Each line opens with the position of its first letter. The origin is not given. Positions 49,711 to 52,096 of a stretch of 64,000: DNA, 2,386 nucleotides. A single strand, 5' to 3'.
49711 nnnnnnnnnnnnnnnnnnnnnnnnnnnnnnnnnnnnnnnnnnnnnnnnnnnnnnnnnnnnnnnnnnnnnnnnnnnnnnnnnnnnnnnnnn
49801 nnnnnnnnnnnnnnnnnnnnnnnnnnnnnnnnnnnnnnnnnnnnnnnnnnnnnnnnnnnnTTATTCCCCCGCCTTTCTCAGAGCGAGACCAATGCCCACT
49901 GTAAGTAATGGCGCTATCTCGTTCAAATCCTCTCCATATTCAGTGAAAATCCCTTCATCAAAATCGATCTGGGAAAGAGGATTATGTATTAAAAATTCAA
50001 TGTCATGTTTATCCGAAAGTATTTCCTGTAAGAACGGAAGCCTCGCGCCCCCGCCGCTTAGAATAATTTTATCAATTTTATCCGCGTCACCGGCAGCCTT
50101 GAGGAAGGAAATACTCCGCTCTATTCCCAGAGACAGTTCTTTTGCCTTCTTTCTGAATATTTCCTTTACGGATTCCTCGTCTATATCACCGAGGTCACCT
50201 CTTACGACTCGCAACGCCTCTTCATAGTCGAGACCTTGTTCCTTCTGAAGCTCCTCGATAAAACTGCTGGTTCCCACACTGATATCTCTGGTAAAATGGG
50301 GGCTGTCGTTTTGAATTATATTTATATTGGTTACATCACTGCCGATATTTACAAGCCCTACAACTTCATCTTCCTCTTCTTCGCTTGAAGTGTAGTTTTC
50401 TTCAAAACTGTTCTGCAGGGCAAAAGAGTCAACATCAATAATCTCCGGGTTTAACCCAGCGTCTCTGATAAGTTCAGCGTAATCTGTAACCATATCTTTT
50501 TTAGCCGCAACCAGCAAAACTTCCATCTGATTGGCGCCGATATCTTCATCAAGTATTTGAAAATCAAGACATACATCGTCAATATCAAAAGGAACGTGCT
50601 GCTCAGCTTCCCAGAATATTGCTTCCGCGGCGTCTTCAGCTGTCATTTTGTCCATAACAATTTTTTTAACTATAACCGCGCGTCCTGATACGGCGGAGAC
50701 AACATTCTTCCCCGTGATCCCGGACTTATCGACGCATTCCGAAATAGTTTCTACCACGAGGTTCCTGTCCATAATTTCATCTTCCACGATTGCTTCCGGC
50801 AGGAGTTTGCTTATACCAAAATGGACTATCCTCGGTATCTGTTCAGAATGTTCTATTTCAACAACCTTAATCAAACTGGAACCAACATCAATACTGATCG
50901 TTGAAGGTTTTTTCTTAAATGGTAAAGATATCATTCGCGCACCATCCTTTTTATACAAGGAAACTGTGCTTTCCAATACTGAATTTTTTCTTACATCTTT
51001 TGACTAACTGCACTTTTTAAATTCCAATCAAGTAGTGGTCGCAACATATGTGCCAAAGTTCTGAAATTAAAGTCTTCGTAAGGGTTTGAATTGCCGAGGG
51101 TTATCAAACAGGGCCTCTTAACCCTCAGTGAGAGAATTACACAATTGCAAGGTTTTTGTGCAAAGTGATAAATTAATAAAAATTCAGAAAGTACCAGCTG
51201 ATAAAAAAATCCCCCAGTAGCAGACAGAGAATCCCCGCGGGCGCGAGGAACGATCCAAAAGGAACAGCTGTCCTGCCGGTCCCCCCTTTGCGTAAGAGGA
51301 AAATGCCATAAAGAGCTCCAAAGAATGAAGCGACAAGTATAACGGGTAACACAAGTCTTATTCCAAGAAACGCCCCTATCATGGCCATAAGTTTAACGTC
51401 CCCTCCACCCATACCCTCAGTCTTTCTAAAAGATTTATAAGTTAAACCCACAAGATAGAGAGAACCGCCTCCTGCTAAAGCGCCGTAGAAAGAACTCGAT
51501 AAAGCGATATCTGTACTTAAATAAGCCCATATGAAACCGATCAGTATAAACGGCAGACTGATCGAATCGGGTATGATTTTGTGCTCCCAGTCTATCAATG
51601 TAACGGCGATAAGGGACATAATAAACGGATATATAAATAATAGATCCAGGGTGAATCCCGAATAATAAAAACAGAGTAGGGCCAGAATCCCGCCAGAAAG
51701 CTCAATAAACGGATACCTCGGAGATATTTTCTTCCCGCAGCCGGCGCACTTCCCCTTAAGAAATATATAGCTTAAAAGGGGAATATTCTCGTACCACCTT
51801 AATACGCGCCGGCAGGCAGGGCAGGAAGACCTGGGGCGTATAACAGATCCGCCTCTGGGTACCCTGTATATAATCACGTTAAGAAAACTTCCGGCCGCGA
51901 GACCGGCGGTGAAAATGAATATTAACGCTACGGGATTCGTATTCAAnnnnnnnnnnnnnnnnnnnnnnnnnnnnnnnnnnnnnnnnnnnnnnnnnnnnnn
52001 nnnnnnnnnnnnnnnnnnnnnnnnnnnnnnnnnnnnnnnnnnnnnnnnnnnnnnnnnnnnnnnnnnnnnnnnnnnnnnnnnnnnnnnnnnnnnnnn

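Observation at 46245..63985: Complete type IVa pilus cluster in Myxococcus-like gene order with an embedded ABC transporter, TPR protein and AAA+ (DUF4143) gene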

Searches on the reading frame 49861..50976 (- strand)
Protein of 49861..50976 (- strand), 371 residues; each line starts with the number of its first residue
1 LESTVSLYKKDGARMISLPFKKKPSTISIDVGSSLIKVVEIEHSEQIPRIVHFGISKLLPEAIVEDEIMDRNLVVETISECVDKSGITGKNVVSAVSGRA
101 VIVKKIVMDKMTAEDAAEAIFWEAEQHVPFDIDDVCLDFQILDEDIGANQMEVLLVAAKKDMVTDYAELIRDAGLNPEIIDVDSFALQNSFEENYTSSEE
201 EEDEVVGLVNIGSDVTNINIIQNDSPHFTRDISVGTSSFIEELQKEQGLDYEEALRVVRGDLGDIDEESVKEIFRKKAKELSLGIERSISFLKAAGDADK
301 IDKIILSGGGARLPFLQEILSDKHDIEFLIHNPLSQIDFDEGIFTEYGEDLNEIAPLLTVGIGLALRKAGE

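Call 4: search_protein_families(library=pfam, proteins=[window:49861-50976:-])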
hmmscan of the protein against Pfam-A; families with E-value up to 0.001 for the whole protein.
window:49861-50976:- (371 aa): 1 family
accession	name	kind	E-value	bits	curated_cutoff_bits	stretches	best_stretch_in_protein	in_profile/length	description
PF11104.14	PilM_2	-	1.9e-63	214.9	27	1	29-368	2-339/340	Type IV pilus assembly protein PilM;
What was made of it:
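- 49861..50934 (-): pilM. PilM_2 E 1.9e-63 (call 4).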

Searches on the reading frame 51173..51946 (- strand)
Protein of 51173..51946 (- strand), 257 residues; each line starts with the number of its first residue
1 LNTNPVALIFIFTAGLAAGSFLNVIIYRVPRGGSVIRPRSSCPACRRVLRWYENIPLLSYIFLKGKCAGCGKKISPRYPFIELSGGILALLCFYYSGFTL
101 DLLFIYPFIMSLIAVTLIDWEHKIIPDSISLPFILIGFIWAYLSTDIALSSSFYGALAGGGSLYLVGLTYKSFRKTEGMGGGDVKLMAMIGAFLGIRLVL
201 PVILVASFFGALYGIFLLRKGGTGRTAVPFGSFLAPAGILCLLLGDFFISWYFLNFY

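Call 4: search_protein_families(library=pfam, proteins=[window:51173-51946:-])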
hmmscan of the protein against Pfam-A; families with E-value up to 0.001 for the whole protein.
window:51173-51946:- (257 aa): 2 families
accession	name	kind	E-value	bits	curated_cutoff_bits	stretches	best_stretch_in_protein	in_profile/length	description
PF06750.18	A24_N_bact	-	3.9e-33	113.8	23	1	15-94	3-82/84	Bacterial Peptidase A24 N-terminal domain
PF01478.23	Peptidase_A24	-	5.5e-23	81.8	26.5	1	108-215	3-104/104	Type IV leader peptidase family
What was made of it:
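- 51173..51946 (-): pilD, prepilin peptidase. Overlaps the stop of the TPR gene by 4 nt. A24_N_bact and Peptidase_A24 (call 4).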

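Call 5: search_protein_families(library=ncbifam, proteins=[window:51173-51946:-], max_evalue=0.01)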
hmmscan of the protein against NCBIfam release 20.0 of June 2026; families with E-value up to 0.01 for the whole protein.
window:51173-51946:- (257 aa): 0 families
